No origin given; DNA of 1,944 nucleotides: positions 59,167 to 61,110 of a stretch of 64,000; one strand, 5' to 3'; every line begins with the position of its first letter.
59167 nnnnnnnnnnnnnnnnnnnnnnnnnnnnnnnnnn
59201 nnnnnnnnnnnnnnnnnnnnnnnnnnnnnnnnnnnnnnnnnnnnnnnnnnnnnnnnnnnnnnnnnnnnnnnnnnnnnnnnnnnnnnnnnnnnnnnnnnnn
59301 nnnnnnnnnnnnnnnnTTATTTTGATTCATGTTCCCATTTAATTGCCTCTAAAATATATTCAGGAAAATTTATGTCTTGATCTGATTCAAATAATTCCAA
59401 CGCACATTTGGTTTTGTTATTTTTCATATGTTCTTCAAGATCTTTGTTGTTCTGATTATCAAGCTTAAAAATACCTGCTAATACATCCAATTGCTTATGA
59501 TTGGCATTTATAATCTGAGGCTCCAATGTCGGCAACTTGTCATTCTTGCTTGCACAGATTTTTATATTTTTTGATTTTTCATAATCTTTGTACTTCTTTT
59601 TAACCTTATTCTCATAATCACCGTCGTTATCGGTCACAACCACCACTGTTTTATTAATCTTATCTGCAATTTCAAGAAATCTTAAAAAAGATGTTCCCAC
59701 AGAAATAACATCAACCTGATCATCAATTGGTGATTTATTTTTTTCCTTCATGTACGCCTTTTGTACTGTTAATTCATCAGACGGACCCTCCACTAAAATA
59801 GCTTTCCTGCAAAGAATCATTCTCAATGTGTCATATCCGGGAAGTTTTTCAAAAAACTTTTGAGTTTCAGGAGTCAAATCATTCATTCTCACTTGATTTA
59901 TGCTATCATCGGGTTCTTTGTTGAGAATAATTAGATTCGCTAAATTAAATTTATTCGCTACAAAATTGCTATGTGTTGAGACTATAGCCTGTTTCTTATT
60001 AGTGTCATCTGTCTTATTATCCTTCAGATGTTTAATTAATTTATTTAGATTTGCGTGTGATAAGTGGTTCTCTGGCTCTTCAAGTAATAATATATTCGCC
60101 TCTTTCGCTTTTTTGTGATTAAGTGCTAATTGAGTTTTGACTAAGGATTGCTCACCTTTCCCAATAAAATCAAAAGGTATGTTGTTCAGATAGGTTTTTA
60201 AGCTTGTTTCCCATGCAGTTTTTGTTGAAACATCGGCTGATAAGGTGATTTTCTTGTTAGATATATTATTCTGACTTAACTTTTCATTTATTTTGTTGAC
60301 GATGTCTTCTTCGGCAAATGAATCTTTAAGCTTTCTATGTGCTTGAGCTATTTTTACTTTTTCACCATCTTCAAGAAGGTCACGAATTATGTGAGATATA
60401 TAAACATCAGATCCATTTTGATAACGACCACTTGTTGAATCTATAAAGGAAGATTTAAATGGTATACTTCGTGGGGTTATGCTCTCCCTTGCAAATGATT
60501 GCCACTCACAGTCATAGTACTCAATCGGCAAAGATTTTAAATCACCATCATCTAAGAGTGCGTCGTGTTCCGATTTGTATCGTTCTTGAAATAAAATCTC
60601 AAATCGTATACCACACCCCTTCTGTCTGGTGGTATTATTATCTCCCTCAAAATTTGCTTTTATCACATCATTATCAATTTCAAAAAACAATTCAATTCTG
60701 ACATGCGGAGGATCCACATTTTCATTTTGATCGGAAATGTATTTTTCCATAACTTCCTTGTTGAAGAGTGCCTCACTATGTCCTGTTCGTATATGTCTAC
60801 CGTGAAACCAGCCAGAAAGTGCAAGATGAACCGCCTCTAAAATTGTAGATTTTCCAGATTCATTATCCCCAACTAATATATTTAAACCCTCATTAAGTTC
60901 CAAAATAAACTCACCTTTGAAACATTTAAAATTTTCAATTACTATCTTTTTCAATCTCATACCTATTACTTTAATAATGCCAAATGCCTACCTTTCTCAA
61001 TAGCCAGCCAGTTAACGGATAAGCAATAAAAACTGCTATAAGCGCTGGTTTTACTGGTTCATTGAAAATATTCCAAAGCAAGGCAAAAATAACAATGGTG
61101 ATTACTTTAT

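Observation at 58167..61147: Gabija-like module with unusually short GajB and an extra upstream 59-aa two-TM ORF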

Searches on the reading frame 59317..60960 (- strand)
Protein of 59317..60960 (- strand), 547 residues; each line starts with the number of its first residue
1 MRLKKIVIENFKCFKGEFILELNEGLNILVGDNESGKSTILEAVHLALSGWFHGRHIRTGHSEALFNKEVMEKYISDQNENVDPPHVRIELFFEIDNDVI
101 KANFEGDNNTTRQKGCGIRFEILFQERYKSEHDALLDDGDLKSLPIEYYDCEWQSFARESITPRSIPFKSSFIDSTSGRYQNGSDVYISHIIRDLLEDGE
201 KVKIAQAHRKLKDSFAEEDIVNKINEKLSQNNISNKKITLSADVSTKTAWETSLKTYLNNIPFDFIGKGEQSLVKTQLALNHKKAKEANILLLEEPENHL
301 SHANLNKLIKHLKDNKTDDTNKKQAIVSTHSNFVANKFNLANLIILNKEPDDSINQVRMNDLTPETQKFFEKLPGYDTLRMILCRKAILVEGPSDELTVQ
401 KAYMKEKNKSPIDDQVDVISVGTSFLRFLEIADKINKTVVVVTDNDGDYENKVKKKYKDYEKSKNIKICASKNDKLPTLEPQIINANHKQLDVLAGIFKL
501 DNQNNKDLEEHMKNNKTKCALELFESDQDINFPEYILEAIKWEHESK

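Call 3: search_protein_families(library=pfam, proteins=[window:59317-60960:-], max_evalue=0.01)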
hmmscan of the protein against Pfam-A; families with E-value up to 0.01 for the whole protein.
window:59317-60960:- (547 aa): 8 families
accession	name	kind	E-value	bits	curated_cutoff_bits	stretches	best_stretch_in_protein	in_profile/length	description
PF13175.12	AAA_15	-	2e-20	74.2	32.1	2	1-260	1-193/374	AAA ATPase domain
PF02463.25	SMC_N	-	2.8e-14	53.5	40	1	3-338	2-205/220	RecF/RecN/SMC N terminal domain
PF13304.12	AAA_21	-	7.6e-14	52.9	27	1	26-334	1-302/304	AAA domain, putative AbiEii toxin, Type IV TA system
PF20469.4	OLD-like_TOPRIM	-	1.4e-11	45.2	23.2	1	384-446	3-67/67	Overcoming lysogenization defect protein-like, TOPRIM domain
PF13476.12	AAA_23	-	4.4e-11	44.2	27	1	5-232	1-184/201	AAA domain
PF13514.12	AAA_27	-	1.1e-05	25.5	22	1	1-48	1-50/206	AAA domain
PF13555.12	AAA_29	-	3.1e-05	24.1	27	1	3-48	1-46/61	P-loop containing region of AAA domain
PF13401.12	AAA_22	-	0.0094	16.7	27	0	24-101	5-64/130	AAA domain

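Call 4: search_protein_families(library=padloc, proteins=[window:59317-60960:-], max_evalue=0.01)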
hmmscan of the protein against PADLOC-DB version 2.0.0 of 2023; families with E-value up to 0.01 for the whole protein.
window:59317-60960:- (547 aa): 95 families (the best 25 are shown)
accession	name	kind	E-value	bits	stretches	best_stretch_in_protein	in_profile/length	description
PDLC00102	GajA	-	6.3e-198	656.5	1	1-542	1-531/532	AAA ATPase domain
PDLC00098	GajA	-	1.4e-158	527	1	1-541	1-532/534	AAA ATPase domain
PDLC00078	GajA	-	2.3e-40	136.9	1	1-541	1-577/580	AAA ATPase domain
PDLC00091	GajA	-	3.6e-33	113.3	2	278-478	286-502/627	AAA ATPase domain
PDLC00069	GajA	-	5.4e-31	105.7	2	282-455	329-512/687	AAA ATPase domain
PDLC00077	GajA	-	2.9e-29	100.1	2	272-540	315-611/616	AAA ATPase domain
PDLC00096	GajA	-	7.4e-29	98.9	2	216-472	212-479/630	AAA ATPase domain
PDLC00099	GajA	-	9.4e-28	95.5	2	266-474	277-474/626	AAA ATPase domain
PDLC00080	GajA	-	2.1e-26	90.8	2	206-477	207-466/622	AAA ATPase domain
PDLC04168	GajA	-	1.7e-25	87.8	2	202-516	186-495/570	-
PDLC00071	GajA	-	2.7e-24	83.9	2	188-474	165-462/588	AAA ATPase domain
PDLC00067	GajA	-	3.5e-24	83.2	2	282-518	299-535/604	AAA ATPase domain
PDLC00093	GajA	-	7e-22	75.9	3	283-463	377-573/736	AAA ATPase domain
PDLC00090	GajA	-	1.1e-21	75.2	2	282-425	313-455/659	AAA ATPase domain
PDLC00070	GajA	-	2.9e-21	73.7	2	279-474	282-476/596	AAA ATPase domain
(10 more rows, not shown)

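Call 5: search_protein_families(library=ncbifam, proteins=[window:59317-60960:-], max_evalue=0.01)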
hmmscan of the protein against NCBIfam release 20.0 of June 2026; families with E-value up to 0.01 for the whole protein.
window:59317-60960:- (547 aa): 18 families
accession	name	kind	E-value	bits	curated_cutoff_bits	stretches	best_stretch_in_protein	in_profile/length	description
NF047739.1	antiphage_MADS3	equivalog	3.2e-11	43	420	2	4-125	3-121/427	methylation-associated defense system AAA family ATPase MAD3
TIGR00611.2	recf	equivalog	9.3e-10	38.2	172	1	3-67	1-60/339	DNA replication/repair protein RecF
NF003034.1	PRK03918.1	equivalog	3.6e-09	35.2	700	1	1-61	1-59/878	DNA double-strand break repair ATPase Rad50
NF002572.0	PRK02224.1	equivalog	1.3e-08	33.6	1087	1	1-50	1-49/888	DNA double-strand break repair ATPase Rad50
NF041760.1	PtuA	equivalog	3e-08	33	500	1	2-61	51-108/524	retron Ec78 anti-phage system effector ATPase PtuA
NF041035.1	Rad50_Halo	equivalog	4.5e-08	32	1000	1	1-50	1-49/883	DNA double-strand break repair ATPase Rad50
NF053563.1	Rkd4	equivalog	4.6e-08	31.7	860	1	1-50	1-49/747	arcadin-4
NF010680.0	PRK14079.1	equivalog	8.9e-08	31.5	386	1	1-74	1-77/349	recombination protein F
TIGR02169.1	SMC_prok_A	equivalog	6.9e-07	27.3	729.4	1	3-48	2-47/1165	chromosome segregation protein SMC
NF045487.1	ASRP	equivalog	5.9e-06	25.2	300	1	16-68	6-40/593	archaea-specific SMC-related protein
TIGR00634.1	recN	equivalog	3.9e-05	22.8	407.85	1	3-66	2-64/563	DNA repair protein RecN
NF000355.4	ribo_prot_ABC_F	equivalog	0.00014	20.9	380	1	221-316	73-164/499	ribosomal protection-like ABC-F family protein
TIGR02168.1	SMC_prok_B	equivalog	0.00015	19.7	567.35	1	2-48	1-47/1181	chromosome segregation protein SMC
NF040873.1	AztA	equivalog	0.00026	20.6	220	0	285-320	135-170/191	zinc ABC transporter ATP-binding protein AztA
TIGR02633.1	xylG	equivalog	0.0028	16.2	723.65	0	251-317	127-189/500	D-xylose ABC transporter ATP-binding protein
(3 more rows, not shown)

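Call 10: find_homologous_proteins(query=window:59317-60960:-)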
Query window:59317-60960:- (547 aa): 7108 proteins with E <= 0.001 among 8000 candidates; the best 120 are listed.
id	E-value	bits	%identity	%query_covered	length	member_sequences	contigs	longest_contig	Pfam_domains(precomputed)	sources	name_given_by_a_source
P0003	0.0e+0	1217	100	100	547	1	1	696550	PF20469.5,PF13514.13,PF13175.13,PF13476.13,PF02463.26,PF13304.13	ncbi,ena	-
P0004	3.1e-277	939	76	100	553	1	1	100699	PF20469.5,PF13514.13,PF13175.13,PF13476.13,PF13555.13,PF02463.26,PF13304.13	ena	-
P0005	1.5e-273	926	76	99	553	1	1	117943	PF20469.5,PF13175.13,PF13476.13,PF02463.26,PF13304.13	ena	-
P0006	4.3e-270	915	75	100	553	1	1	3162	PF20469.5,PF13514.13,PF13175.13,PF13476.13,PF13555.13,PF02463.26,PF13304.13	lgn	-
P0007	5.1e-270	915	75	99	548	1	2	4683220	PF20469.5,PF13175.13,PF13476.13,PF02463.26,PF13304.13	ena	-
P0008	2.7e-268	909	75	100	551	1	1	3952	PF20469.5,PF13514.13,PF13175.13,PF13476.13,PF13555.13,PF02463.26,PF13304.13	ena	-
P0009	3.2e-216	737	81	74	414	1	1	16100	PF13514.13,PF13175.13,PF13476.13,PF13555.13,PF02463.26,PF13304.13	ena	-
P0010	2.9e-214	731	60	100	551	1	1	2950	PF20469.5,PF13514.13,PF13175.13,PF13476.13,PF13555.13,PF02463.26,PF13304.13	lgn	-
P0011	9.3e-214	729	61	100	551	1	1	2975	PF20469.5,PF13514.13,PF13175.13,PF13476.13,PF02463.26,PF13304.13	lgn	-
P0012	9.8e-214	729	61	99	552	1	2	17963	PF20469.5,PF13514.13,PF13175.13,PF13476.13,PF13555.13,PF02463.26,PF13304.13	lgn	-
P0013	1.4e-213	728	61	99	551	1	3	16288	PF20469.5,PF13514.13,PF13175.13,PF13476.13,PF13555.13,PF02463.26,PF13304.13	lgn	-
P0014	5.2e-213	727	61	100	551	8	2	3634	PF20469.5,PF13514.13,PF13175.13,PF13476.13,PF02463.26,PF13304.13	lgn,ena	-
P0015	1.1e-212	726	60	100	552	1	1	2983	PF20469.5,PF13175.13,PF13476.13,PF02463.26,PF13304.13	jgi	jgi:putative ATP-dependent endonuclease of OLD family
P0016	1.2e-212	725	60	100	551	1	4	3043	PF20469.5,PF13175.13,PF13476.13,PF13555.13,PF02463.26,PF13304.13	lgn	-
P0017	1.7e-212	725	61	100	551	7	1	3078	PF20469.5,PF13514.13,PF13175.13,PF13476.13,PF02463.26,PF13304.13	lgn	-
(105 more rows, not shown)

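Call 12: find_encoding_contigs(protein=P0004, flank=6000, max_places=2)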
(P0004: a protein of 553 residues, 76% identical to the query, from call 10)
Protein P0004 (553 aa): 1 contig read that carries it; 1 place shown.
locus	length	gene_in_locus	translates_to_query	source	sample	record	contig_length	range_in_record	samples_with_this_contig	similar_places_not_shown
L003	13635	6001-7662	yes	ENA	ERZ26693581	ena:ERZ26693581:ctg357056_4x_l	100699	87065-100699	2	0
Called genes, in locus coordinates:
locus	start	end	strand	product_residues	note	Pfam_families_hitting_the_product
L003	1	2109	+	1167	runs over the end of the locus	PF04471:Mrr_cat (faint), PF13156:Mrr_cat_2, PF00270:DEAD (weak), PF04851:ResIII, PF00271:Helicase_C, PF22240:ISP_coupler, PF02384:N6_Mtase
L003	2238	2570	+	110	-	PF18135:Type_ISP_C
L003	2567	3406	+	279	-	PF18135:Type_ISP_C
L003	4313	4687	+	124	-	-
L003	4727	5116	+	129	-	PF20215:DUF6575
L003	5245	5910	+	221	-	-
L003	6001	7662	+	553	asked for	PF02463:SMC_N, PF13175:AAA_15, PF13476:AAA_23, PF13514:AAA_27 (faint), PF13555:AAA_29 (faint), PF13304:AAA_21, PF20469:OLD-like_TOPRIM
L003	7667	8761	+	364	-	PF01443:Viral_helicase1 (faint), PF13245:AAA_19 (weak), PF00580:UvrD-helicase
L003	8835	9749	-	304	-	-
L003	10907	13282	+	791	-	PF01804:Penicil_amidase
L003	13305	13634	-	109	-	?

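Call 13: find_encoding_contigs(protein=P0005, flank=6000, max_places=2)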
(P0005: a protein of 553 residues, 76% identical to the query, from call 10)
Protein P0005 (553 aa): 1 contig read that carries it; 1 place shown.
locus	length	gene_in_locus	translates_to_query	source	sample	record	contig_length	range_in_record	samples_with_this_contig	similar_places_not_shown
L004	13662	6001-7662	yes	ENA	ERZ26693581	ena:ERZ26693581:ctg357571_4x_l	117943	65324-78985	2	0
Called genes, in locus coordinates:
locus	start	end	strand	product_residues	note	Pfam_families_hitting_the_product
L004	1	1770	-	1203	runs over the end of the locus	PF13289:SIR2_2, PF13212:DUF4020 (weak)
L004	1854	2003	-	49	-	-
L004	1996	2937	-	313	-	PF25164:CoiA_N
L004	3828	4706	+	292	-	-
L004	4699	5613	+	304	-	PF01555:N6_N4_Mtase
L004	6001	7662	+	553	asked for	PF02463:SMC_N, PF13175:AAA_15, PF13476:AAA_23, PF13304:AAA_21, PF13175:AAA_15 (weak), PF20469:OLD-like_TOPRIM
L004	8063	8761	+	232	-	PF00580:UvrD-helicase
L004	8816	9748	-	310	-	-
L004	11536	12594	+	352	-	PF13439:Glyco_transf_4, PF00534:Glycos_transf_1, PF13692:Glyco_trans_1_4, PF13524:Glyco_trans_1_2 (weak)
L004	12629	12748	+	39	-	-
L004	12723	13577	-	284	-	PF04263:TPK_catalytic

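Call 20: search_solved_structures(query=window:59317-60960:-, max_evalue=0.001, show_alignments=1)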
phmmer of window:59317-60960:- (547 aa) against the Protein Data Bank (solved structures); distinct sequences matched with E-value up to 0.001: 18.
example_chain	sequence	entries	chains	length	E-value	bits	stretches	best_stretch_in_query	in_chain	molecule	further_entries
6p74_A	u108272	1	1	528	5.1e-09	38.6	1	261-470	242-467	Putative ATP-dependent endonuclease of the OLD family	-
4nci_A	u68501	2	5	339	4.6e-06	28.9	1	1-48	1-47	DNA double-strand break repair Rad50 ATPase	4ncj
3qkt_A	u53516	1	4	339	5.8e-06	28.5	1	1-48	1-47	DNA double-strand break repair rad50 ATPase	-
3qku_A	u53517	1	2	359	6.5e-06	28.4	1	1-48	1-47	DNA double-strand break repair rad50 ATPase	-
4nch_A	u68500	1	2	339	8.8e-06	27.9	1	1-48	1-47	DNA double-strand break repair Rad50 ATPase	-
4nck_A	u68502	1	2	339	9e-06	27.9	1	1-48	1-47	DNA double-strand break repair Rad50 ATPase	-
1us8_A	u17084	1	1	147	3.7e-05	25.9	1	1-49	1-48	DNA DOUBLE-STRAND BREAK REPAIR RAD50 ATPASE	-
1f2t_A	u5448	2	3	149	3.8e-05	25.8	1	1-49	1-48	RAD50 ABC-ATPASE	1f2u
1ii8_A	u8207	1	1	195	5.6e-05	25.3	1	1-48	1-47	Rad50 ABC-ATPase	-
3qkr_A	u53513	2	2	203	5.9e-05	25.2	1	1-48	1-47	DNA double-strand break repair rad50 ATPase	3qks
8ro6_A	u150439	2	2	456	7.5e-05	24.9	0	3-49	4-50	Structural maintenance of chromosomes protein 1A (SMC1A)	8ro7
8roc_A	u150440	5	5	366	0.00011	24.3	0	3-49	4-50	Structural maintenance of chromosomes protein 1A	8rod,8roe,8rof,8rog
5z67_A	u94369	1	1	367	0.00015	23.9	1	1-104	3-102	DNA replication and repair protein RecF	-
8ee4_A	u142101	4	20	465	0.00015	23.9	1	1-54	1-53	PtuA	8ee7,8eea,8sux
5z69_A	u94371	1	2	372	0.00016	23.8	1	1-104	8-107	DNA replication and repair protein RecF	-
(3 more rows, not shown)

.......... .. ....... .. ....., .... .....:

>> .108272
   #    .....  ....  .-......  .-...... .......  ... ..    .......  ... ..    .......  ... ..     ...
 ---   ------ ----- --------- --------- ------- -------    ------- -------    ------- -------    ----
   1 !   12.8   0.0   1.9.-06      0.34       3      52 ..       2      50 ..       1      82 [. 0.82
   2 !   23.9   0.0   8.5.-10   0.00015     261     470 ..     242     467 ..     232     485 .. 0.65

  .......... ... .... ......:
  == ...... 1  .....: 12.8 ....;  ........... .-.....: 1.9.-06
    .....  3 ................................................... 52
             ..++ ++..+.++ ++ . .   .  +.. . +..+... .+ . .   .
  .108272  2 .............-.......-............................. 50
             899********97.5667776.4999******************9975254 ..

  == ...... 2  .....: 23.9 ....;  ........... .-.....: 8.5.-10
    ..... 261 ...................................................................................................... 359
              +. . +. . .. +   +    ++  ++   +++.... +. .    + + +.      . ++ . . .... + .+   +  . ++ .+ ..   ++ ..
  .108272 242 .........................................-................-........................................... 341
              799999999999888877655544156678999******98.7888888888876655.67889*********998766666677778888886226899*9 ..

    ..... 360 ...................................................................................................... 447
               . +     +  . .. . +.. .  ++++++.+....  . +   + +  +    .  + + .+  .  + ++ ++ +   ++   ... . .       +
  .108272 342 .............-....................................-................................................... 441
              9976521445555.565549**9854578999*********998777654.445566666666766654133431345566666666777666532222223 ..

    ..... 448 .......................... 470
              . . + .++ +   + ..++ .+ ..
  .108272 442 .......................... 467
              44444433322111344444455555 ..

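Call 25: find_related_loci(query=A2, collection=genome_contigs, flank=4000)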
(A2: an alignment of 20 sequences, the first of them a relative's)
Query A2 (547 aa) in genome_contigs; peptide patterns used: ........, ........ (x = any residue, [..] = any of these).
599 stretches matched a pattern (row limit reached: there are more); 560 encode a relative of the query (tblastn E <= 1e-3); the best 80 are kept; 80 distinct loci.
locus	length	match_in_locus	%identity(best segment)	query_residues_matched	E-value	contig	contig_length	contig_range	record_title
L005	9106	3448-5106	59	1-547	0e+0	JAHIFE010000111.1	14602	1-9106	MAG: Proteobacteria bacterium isolate KR11_0.1_MetaG.mb.69 KR11_0.1_MetaG.mb.69_k141_564771, whole genome shotgun sequen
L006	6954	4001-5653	59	1-544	0e+0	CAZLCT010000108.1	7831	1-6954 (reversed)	MAG TPA_asm: uncultured bacterium isolate binchicken_co256_57 genome assembly, contig: NODE_26954_length_7831_cov_8.6154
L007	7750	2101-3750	57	1-547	0e+0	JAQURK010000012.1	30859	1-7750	MAG: Candidatus Omnitrophota bacterium isolate STD1_71 NODE_2976_length_30859_cov_3.756410_Sandtown_D1, whole genome sho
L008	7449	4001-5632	57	1-544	0e+0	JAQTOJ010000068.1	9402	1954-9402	MAG: Dehalococcoidales bacterium isolate STA_85 NODE_15283_length_9402_cov_3.169596_Sandtown_A, whole genome shotgun seq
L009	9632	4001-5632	55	1-540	0e+0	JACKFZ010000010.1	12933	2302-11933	MAG: Candidatus Nomurabacteria bacterium isolate HK-STAS-PATE-18 HK-STAS-PATE-18_10, whole genome shotgun sequence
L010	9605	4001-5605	54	1-541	0e+0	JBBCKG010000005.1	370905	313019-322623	MAG: Agriterribacter sp. isolate MAG_CPB_27 P10B_000000020613, whole genome shotgun sequence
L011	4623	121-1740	54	1-545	0e+0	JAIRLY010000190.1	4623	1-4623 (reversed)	MAG: Dysgonamonadaceae bacterium isolate Cc175_bin72 k119_237269, whole genome shotgun sequence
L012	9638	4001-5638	53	1-540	2e-178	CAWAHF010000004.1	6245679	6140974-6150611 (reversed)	MAG: uncultured Bacteroidales bacterium isolate MFD02416.bin.1.317 genome assembly, contig: contig_49773, whole genome s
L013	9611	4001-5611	52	9-541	3e-178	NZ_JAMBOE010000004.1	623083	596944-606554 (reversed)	Paenibacillus macerans strain MER 50.2 NODE_4_, whole genome shotgun sequence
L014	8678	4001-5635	53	1-541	2e-178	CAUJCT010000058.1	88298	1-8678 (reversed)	MAG: Bacteroidota bacterium isolate KLAP35 genome assembly, contig: KLAP35_387552, whole genome shotgun sequence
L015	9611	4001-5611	51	9-541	5e-177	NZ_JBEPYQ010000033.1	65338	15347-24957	MAG: Cohnella sp. isolate 03V1_S199.concoct.131_sub NODE_386_length_65338_cov_2.924246, whole genome shotgun sequence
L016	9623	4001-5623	52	1-540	6e-177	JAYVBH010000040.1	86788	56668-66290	MAG: Cyclobacteriaceae bacterium isolate GL28_DN_metabinner_1 GL28_DN_metabinner_1_39, whole genome shotgun sequence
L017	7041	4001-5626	51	1-547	2e-176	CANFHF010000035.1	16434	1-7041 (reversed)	MAG: Flavobacteriaceae bacterium isolate Jr-11may16-227 genome assembly, contig: Jr-11may16-C6077, whole genome shotgun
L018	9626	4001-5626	50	1-545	4e-176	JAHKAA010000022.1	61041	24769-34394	MAG: Gammaproteobacteria bacterium isolate Undefined_mixed_planktonic.mb.148 Undefined_mixed_p.mb.148_k141_461631, whole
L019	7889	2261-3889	52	1-540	1e-175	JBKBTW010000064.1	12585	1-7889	MAG: Pseudobdellovibrio sp. isolate 21I_061.bin.15 NODE_2147_length_12585_cov_2.017009, whole genome shotgun sequence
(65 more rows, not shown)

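Call 28: search_solved_structures(query=A2, max_evalue=0.01)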
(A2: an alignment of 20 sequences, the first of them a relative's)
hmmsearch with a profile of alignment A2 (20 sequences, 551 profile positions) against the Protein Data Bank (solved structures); distinct sequences matched with E-value up to 0.01: 52.
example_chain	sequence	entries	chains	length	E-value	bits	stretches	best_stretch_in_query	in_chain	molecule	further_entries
6p74_A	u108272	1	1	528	7.8e-12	47.6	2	289-448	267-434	Putative ATP-dependent endonuclease of the OLD family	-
8ee4_A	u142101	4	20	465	2.3e-11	46.1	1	1-54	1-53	PtuA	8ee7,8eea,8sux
9e8z_C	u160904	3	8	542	1.5e-07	33.5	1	3-49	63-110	Retron Ec83 probable ATPase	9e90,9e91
9n69_A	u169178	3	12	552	3.1e-07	32.5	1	2-51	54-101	AAA family ATPase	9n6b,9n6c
4nck_A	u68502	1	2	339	5e-07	31.8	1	1-57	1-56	DNA double-strand break repair Rad50 ATPase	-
3qku_A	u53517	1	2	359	5.4e-07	31.7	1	1-56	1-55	DNA double-strand break repair rad50 ATPase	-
3qkt_A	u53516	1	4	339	5.5e-07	31.6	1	1-57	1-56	DNA double-strand break repair rad50 ATPase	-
4nch_A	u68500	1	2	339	7.6e-07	31.2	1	1-57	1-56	DNA double-strand break repair Rad50 ATPase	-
4nci_A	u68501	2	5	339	9.7e-07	30.8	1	1-57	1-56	DNA double-strand break repair Rad50 ATPase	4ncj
9o4a_A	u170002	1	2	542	2.8e-06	29.3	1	3-49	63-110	Retron Ec83 probable ATPase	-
3zgx_A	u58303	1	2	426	3.8e-06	28.9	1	1-48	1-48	CHROMOSOME PARTITION PROTEIN SMC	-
4i99_A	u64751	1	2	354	5.1e-06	28.4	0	2-57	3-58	Chromosome partition protein Smc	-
5xns_A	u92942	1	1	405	6.7e-06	28.1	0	2-56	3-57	Chromosome partition protein Smc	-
8yld_v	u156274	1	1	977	9.2e-06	27.6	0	279-336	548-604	Elongation factor 3A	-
2ix8_A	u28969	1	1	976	9.5e-06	27.5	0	279-336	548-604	ELONGATION FACTOR 3A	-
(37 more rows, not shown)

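Call 32: find_encoding_contigs(protein=P0007, flank=5000, max_places=2)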
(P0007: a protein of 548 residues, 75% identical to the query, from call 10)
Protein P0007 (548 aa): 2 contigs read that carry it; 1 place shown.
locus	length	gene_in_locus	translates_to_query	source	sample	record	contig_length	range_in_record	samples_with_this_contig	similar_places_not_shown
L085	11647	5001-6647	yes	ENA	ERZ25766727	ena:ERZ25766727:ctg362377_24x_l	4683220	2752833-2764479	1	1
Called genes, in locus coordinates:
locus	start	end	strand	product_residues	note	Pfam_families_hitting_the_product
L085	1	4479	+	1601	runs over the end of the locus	PF13156:Mrr_cat_2, PF00270:DEAD (weak), PF04851:ResIII, PF00271:Helicase_C, PF22240:ISP_coupler, PF02384:N6_Mtase, PF18135:Type_ISP_C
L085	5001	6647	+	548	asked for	PF02463:SMC_N, PF13175:AAA_15, PF13476:AAA_23 (weak), PF13304:AAA_21, PF13175:AAA_15 (weak), PF20469:OLD-like_TOPRIM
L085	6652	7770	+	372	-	PF01443:Viral_helicase1 (faint), PF13245:AAA_19, PF00580:UvrD-helicase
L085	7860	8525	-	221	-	PF20247:DUF6602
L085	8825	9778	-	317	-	-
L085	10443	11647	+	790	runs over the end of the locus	PF01804:Penicil_amidase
